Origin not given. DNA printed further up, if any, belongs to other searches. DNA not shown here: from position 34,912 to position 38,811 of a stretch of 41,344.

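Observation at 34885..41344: A ~2602-aa ORF (about 19% of the genome) wraps the junction and sits between portal and scaffold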

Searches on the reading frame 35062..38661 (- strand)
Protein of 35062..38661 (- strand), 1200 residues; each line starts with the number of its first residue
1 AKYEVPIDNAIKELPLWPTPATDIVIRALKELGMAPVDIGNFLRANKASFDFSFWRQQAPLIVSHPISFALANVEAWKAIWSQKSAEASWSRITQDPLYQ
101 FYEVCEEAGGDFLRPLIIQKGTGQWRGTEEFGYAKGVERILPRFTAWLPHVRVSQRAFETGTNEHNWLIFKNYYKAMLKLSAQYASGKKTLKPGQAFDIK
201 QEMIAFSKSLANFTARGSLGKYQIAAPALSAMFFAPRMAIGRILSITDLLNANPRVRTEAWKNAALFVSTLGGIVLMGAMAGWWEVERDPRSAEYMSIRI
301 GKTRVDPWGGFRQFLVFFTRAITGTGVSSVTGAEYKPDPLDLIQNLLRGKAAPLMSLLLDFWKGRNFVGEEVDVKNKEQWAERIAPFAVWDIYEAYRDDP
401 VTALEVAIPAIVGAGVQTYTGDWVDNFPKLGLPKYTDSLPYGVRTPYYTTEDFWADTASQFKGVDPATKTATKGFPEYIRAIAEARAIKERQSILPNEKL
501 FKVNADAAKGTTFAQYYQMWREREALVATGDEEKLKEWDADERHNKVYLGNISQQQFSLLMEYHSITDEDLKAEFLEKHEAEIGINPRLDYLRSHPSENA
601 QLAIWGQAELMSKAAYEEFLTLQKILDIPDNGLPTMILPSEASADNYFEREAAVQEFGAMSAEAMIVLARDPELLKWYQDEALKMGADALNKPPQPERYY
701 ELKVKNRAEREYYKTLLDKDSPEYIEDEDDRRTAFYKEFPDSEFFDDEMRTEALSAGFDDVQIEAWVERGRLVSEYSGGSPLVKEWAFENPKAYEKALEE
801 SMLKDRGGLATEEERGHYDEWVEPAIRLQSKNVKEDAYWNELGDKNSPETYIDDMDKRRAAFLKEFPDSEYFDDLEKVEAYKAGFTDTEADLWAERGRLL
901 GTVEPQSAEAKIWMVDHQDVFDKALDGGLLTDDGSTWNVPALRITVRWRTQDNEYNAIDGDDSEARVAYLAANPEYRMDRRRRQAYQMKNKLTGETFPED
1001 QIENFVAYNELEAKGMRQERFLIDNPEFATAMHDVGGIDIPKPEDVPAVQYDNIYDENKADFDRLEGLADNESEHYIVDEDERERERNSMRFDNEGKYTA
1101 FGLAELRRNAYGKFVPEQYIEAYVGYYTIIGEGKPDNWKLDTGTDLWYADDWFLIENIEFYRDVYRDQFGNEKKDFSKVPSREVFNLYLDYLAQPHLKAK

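Call 45: predict_structure(alignment_id=A2)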
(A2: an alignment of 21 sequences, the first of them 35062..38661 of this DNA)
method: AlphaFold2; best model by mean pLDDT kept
length: 1200 residues; sequences in the alignment: 21
mean_pLDDT: 63.7   pTM: 0.34
mean pLDDT of the five models: 63.7, 62.6, 60.0, 58.7, 53.0
residues with pLDDT >= 90: 26; 70-90: 575; 50-70: 204; < 50: 395
segments of 3 or more residues with pLDDT < 50: 1-57, 79-83, 121-123, 129-161, 217-246, 268-451, 457-464, 1133-1200
pLDDT, mean of each block of 10 residues (from residue 1): 33 38 40 31 27 45 60 54 54 74 76 59 48 41 38 38 71 81 73 70 80 53 32 28 47 64 54 45 43 40 39 38 34 34 35 28 28 26 29 41 35 25 39 40 40 50 52 59 76 82 65 82 85 81 81 86 82 85 84 87 77 84 74 61 82 73 83 81 59 77 87 86 84 88 88 86 87 72 72 77 59 58 71 81 82 83 83 81 77 77 65 71 70 66 74 81 83 89 85 80 91 84 90 84 82 88 89 86 87 80 87 74 67 42 34 42 38 37 45 40
secondary structure, 60 per line:
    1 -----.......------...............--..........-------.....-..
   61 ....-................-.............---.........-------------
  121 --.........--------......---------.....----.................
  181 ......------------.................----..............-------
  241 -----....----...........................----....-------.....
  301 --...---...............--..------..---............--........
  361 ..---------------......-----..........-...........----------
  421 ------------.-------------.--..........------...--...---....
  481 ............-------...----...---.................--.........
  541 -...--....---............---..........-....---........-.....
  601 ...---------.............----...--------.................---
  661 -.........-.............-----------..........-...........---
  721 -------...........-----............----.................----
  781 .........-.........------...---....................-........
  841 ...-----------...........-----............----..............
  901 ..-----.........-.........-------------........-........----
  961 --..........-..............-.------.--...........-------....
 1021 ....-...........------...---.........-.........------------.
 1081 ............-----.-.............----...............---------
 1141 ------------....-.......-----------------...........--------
elements in order (helices of 4 or more, strands of 3 or more residues): H6-12 H19-33 H36-45 H53-57 H59-64 H66-81 H83-95 H99-107 H123-131 H140-145 H155-159 H164-186 H199-215 H220-233 H246-249 H254-280 E285-288 E296-300 E303-305 H309-323 H339-350 H353-362 H378-383 H389-398 H400-410 H450-459 H477-492 H513-529 H532-540 H547-550 H554-565 H569-578 H580-583 H587-594 H596-603 H613-625 H641-657 H662-670 H672-684 H696-705 H707-717 H728-738 H744-755 H760-776 H781-789 H791-799 H812-831 H833-843 H855-865 H871-882 H887-902 H908-916 H918-926 H940-947 H949-956 H963-972 H974-987 H999-1009 H1017-1024 H1026-1036 H1049-1057 H1059-1067 H1080-1091 H1100-1112 H1117-1131 H1153-1156 H1158-1164 H1182-1192

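Call 48: fold_search(model_id=the predicted structure, library=pdb)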
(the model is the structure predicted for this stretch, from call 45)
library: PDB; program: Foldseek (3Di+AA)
matches with E <= 10: 93; with E <= 0.001: 0
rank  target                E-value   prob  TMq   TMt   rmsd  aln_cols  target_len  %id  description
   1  7z8v_D                4.8e-02  0.16  0.09  0.09  32.0      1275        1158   12  CAND1-SCF-SKP2 (SKP1deldel) CAND1 engaged SCF rocked (released 2023-04-19)
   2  7z8r_D                2.5e-01  0.10  0.09  0.10  32.7      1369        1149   10  CAND1-CUL1-RBX1 (released 2023-04-19)
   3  7zbz_D                3.9e-01  0.08  0.09  0.09  31.2      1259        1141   11  CAND1 delhairpin-SCF-SKP2 CAND1 partly engaged SCF partly rocked (released 2023-04-19)
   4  3nc0_D                5.2e-01  0.08  0.10  0.11  28.6      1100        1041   10  Crystal structure of the HIV-1 Rev NES-CRM1-RanGTP nuclear export complex (crystal II) (released 2010-10-27)
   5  8sxf_C                5.9e-01  0.10  0.07  0.12  24.9       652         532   14  The C-terminal protease CtpA-LbcA complex of pseudomonas aeruginosa with the TPR at the high position (released 2024-03-06)
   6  7z8t_D                7.3e-01  0.07  0.10  0.10  31.9      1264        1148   12  CAND1-SCF-SKP2 CAND1 engaged SCF rocked (released 2023-04-19)
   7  8dvv_A                7.9e-01  0.06  0.09  0.04  38.2      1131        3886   11  Recombinant mouse RyR2 triple phosphomimetic mutant S2807D/S2813D/S2030D in complex with FKBP12.6 and nanodisc under o (released 2024-01-31)
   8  7pgr_F                7.9e-01  0.06  0.10  0.07  33.6      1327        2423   10  The structure of human neurofibromin isoform 2 in closed conformation (released 2021-11-17)
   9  8wkn_B                9.7e-01  0.06  0.07  0.08  31.7       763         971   12  Cryo-EM structure of DSR2-DSAD1 (released 2024-05-01)
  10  8bh3_S                1.5e+00  0.03  0.08  0.05  34.4      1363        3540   11  DNA-PK Ku80 mediated dimer bound to PAXX (released 2023-06-07)
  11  6dqs_D                1.6e+00  0.04  0.10  0.07  43.7      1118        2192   12  Class 3 IP3-bound human type 3 1,4,5-inositol trisphosphate receptor (released 2018-08-01)
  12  8wyb_C                1.7e+00  0.06  0.08  0.09  29.1       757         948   12  Cryo-EM structure of DSR2 (H171A)-tube-NAD+ complex (released 2024-04-10)
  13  8ygo_B                2.0e+00  0.06  0.09  0.12  30.2       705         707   13  The complex by DSR2-CTD-SPR with NAD (released 2025-03-05)
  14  8wye_A                2.1e+00  0.04  0.08  0.09  30.6       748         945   13  Cryo-EM structure of DSR2-DSAD1 (partial) complex (released 2024-04-10)
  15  6z3a_E                2.2e+00  0.03  0.08  0.05  30.2      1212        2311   11  Mec1-Ddc2 (wild-type) in complex with AMP-PNP (released 2020-11-11)
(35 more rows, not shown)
